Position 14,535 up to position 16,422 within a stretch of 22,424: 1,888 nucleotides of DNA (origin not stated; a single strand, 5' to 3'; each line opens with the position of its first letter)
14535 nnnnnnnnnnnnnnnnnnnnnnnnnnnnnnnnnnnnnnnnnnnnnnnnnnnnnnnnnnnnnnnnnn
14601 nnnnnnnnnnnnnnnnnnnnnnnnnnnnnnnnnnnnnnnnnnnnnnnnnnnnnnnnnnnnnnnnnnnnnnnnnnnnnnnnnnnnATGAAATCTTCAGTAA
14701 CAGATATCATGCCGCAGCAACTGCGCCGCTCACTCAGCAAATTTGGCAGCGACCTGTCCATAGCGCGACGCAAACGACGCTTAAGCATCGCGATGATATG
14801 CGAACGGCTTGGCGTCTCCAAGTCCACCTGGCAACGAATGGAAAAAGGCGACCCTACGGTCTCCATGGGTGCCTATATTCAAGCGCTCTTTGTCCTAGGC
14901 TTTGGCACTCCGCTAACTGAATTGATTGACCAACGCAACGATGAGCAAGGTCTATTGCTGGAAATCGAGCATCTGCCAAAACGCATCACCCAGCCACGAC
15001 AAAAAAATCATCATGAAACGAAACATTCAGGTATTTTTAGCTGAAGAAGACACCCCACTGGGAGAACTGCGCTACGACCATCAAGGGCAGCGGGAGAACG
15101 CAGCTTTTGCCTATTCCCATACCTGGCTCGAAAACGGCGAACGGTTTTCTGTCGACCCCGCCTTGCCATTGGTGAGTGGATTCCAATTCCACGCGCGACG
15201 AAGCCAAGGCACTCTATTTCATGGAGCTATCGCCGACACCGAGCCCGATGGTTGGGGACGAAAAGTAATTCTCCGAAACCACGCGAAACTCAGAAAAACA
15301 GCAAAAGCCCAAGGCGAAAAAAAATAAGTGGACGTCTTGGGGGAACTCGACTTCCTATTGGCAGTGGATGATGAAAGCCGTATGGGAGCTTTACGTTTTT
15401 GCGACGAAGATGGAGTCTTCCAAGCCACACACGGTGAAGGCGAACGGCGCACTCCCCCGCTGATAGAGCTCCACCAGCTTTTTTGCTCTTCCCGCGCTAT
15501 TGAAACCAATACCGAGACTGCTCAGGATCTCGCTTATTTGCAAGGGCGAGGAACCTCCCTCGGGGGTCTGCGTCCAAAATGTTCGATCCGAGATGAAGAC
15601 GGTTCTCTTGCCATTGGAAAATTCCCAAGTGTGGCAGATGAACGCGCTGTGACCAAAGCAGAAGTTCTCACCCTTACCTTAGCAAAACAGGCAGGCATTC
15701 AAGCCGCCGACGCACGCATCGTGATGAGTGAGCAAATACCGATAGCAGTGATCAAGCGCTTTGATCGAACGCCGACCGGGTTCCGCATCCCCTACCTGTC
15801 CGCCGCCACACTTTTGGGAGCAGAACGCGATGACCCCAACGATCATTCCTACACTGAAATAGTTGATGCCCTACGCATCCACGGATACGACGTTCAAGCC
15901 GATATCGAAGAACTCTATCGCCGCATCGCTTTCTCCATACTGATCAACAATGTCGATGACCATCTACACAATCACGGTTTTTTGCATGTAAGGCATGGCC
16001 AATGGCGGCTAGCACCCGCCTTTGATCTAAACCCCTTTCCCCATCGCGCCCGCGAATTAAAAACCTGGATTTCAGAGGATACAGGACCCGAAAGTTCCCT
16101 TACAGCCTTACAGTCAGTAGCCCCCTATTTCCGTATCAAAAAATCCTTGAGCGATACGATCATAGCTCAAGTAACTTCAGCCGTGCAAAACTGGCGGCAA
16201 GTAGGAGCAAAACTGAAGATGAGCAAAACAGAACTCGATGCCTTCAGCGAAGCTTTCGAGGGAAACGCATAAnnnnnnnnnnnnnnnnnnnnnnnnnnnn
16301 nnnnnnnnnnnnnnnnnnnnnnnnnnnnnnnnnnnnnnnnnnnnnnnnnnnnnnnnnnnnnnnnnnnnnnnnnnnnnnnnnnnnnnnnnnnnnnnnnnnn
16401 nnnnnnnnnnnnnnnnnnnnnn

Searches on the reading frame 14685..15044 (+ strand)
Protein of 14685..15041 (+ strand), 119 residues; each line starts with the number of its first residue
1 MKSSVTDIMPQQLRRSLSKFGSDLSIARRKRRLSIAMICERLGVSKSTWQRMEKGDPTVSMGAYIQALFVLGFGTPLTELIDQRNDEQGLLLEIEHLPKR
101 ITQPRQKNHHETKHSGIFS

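Call 4: search_protein_families(library=ncbifam, proteins=[window:14685-15041:+], max_evalue=0.01)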
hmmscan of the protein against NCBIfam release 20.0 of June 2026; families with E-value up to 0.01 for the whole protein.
window:14685-15041:+ (119 aa): 2 families
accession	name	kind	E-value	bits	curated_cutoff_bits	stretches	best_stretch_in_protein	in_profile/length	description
TIGR03070.1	couple_hipB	subfamily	0.00019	21.3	71.65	1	19-72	2-55/58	type II toxin-antitoxin system Y4mF family antitoxin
NF003162.0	PRK04140.1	equivalog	0.0013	17.8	263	1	21-85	128-190/317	transcriptional regulator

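Call 5: search_protein_families(library=pfam, proteins=[window:14685-15041:+], max_evalue=0.01)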
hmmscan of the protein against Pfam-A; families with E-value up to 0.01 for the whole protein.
window:14685-15041:+ (119 aa): 4 families
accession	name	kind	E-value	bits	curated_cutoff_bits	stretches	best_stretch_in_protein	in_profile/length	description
PF13560.12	HTH_31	-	4.7e-09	36.9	27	1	21-78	3-61/64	Helix-turn-helix domain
PF09339.16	HTH_IclR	-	0.002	18.3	22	1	26-52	12-38/52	IclR helix-turn-helix domain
PF13413.12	HTH_25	-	0.004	17.4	24.6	1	24-58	2-36/62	Helix-turn-helix domain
PF01381.28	HTH_3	-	0.0041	17.6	23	1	27-60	4-37/55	Helix-turn-helix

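Call 14: find_encoding_contigs(protein=window:14685-15041:+, flank=8000, max_places=6)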
Protein window:14685-15041:+ (119 aa): no gene with exactly this product is on record in the collection.

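Call 73: find_encoding_contigs(protein=window:14709-15044:+, flank=4000, max_places=6)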
Protein window:14709-15044:+ (111 aa): 1 contig read that carries it; 1 place shown.
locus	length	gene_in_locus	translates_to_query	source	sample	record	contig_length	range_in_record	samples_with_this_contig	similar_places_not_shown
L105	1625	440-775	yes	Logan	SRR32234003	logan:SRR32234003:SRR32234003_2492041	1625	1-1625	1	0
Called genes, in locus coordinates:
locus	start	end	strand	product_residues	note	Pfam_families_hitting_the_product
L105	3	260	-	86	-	?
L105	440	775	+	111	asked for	PF13560:HTH_31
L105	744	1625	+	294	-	?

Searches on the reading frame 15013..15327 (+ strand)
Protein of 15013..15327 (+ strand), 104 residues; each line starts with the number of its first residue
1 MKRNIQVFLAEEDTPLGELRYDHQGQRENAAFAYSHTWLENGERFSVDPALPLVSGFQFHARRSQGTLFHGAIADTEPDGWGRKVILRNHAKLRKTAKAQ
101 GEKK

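Call 4: search_protein_families(library=ncbifam, proteins=[window:15013-15324:+], max_evalue=0.01)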
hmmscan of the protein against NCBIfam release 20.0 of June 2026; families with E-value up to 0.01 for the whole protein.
window:15013-15324:+ (104 aa): 0 families

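Call 5: search_protein_families(library=pfam, proteins=[window:15013-15324:+], max_evalue=0.01)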
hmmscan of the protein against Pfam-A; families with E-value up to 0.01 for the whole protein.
window:15013-15324:+ (104 aa): 1 family
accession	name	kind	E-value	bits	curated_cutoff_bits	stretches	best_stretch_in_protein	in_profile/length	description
PF13657.11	Couple_hipA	-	8.1e-06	26.7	22.5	1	12-94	6-77/99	HipA N-terminal domain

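Call 19: search_solved_structures(query=window:15013-15324:+, max_evalue=10, show_alignments=3)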
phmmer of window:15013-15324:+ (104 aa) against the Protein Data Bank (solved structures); distinct sequences matched with E-value up to 10: 1.
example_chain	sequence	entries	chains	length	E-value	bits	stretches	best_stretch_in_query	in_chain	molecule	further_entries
2kig_A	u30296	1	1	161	1.8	12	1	15-69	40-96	Inositol polyphosphate 5-phosphatase II isoform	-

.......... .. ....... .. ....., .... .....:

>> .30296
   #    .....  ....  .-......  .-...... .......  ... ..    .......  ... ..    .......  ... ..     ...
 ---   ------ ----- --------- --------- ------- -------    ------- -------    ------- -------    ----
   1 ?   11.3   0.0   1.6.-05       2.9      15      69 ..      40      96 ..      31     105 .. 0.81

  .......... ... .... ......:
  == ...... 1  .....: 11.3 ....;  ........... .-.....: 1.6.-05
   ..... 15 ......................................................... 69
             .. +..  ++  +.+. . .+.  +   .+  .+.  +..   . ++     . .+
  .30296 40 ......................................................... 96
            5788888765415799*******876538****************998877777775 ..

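Call 67: find_encoding_contigs(protein=window:15013-15327:+, flank=6000, max_places=6)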
Protein window:15013-15327:+ (104 aa): no gene with exactly this product is on record in the collection.

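Call 74: search_protein_representatives(protein=window:15013-15324:+)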
Query: 104 residues. Proteins with E-value up to 0.001 (for the whole library): 692; up to 1e-10: 123; up to 1e-30: 1. The best 150 are listed.
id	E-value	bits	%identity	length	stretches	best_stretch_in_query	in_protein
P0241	1.2e-31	125.1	58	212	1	1-102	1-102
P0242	3.7e-29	117.1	56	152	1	1-102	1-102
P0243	3.6e-27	110.7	50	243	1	1-101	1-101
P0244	3.9e-27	110.6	53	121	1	1-101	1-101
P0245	9.2e-27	109.4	50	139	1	1-98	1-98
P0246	1.3e-26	108.8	54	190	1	1-102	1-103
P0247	1.9e-26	108.3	50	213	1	1-101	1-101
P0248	5.1e-26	107.0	53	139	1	1-102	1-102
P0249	7.2e-26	106.5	51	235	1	1-101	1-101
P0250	9.1e-26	106.2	71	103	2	39-101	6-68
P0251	1.6e-25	105.4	54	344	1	1-96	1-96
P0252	9.3e-25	102.9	51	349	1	1-101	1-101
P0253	1.6e-24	102.1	57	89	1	1-81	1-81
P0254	4.3e-24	100.8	51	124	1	2-102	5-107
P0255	5.3e-24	100.5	52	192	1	1-94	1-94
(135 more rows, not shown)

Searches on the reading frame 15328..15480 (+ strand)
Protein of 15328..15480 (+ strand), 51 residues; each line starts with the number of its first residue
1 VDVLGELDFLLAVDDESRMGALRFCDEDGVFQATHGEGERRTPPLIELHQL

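Call 47: search_protein_families(library=pfam, proteins=[window:15328-15480:+], max_evalue=1)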
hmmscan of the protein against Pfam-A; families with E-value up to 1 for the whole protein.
window:15328-15480:+ (51 aa): 0 families

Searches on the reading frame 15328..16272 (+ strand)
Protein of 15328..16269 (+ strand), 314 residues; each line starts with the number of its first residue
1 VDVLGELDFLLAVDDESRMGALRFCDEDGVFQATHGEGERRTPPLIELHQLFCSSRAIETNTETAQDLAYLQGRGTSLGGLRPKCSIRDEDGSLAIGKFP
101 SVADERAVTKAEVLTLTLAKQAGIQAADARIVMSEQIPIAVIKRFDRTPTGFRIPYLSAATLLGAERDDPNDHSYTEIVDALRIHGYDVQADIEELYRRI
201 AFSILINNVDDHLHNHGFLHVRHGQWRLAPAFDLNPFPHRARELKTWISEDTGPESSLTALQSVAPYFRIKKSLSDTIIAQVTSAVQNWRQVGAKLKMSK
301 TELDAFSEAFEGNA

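Call 4: search_protein_families(library=ncbifam, proteins=[window:15328-16269:+], max_evalue=0.01)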
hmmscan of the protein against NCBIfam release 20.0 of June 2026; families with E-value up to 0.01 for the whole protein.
window:15328-16269:+ (314 aa): 1 family
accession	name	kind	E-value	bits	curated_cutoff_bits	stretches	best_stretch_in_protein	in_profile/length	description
NF007297.0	PRK09775.1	equivalog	2.5e-14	52.9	401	1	70-239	198-374/446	type II toxin-antitoxin system HipA family toxin YjjJ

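Call 5: search_protein_families(library=pfam, proteins=[window:15328-16269:+], max_evalue=0.01)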
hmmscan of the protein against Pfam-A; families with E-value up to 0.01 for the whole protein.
window:15328-16269:+ (314 aa): 1 family
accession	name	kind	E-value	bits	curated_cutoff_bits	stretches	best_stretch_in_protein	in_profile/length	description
PF07804.18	HipA_C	-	7.8e-45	153.6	30.5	1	76-289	1-213/213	HipA-like C-terminal domain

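Call 12: find_encoding_contigs(protein=window:15328-16269:+, flank=8000, max_places=6)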
Protein window:15328-16269:+ (314 aa): no gene with exactly this product is on record in the collection.

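Call 20: search_solved_structures(query=window:15328-16269:+, max_evalue=0.01, show_alignments=4)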
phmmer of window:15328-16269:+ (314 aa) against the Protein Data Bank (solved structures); distinct sequences matched with E-value up to 0.01: 6.
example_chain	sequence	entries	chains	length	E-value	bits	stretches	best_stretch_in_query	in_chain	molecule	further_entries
8ezr_B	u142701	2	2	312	2.3e-07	33.5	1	109-290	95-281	HipT(Lp)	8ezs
7vkb_A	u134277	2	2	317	2.5e-07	33.5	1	109-290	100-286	HipA_C domain-containing protein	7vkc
7wcf_A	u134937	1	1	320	9.1e-07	31.6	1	109-290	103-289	HipA_C domain-containing protein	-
7ab4_C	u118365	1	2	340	4.8e-06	29.2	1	60-234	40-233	HipA_C domain-containing protein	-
7ab3_C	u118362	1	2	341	1.3e-05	27.9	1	60-234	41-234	HipA_C domain-containing protein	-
7ab5_C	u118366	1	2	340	2e-05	27.2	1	60-233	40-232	HipA_C domain-containing protein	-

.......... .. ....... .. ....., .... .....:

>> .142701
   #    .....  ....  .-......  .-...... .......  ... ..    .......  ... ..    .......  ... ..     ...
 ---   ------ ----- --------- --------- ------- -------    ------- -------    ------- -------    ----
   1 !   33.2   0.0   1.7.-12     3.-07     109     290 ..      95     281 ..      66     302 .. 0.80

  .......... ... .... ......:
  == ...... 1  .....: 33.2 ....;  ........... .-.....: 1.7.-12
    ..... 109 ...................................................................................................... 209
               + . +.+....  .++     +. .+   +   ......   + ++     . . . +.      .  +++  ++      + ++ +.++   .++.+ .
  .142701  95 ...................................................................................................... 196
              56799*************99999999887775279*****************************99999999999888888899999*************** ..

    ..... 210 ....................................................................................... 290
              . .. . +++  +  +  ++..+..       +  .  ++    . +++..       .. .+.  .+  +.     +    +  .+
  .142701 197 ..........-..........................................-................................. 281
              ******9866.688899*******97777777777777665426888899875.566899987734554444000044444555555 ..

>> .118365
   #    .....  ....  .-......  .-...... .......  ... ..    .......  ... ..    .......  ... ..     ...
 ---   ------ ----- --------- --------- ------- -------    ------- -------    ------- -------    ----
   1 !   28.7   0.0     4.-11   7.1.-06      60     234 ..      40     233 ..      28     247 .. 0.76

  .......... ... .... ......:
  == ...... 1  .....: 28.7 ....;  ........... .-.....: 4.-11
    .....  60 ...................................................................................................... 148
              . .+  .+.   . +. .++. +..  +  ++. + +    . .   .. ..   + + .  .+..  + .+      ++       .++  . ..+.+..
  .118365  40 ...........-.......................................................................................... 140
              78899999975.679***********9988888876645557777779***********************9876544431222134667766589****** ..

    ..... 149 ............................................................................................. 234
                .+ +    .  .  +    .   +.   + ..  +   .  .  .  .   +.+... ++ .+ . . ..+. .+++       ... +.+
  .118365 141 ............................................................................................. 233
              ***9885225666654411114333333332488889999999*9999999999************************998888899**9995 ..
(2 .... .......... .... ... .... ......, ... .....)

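Call 71: find_encoding_contigs(protein=window:15382-16272:+, flank=4000, max_places=6)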
Protein window:15382-16272:+ (296 aa): no gene with exactly this product is on record in the collection.
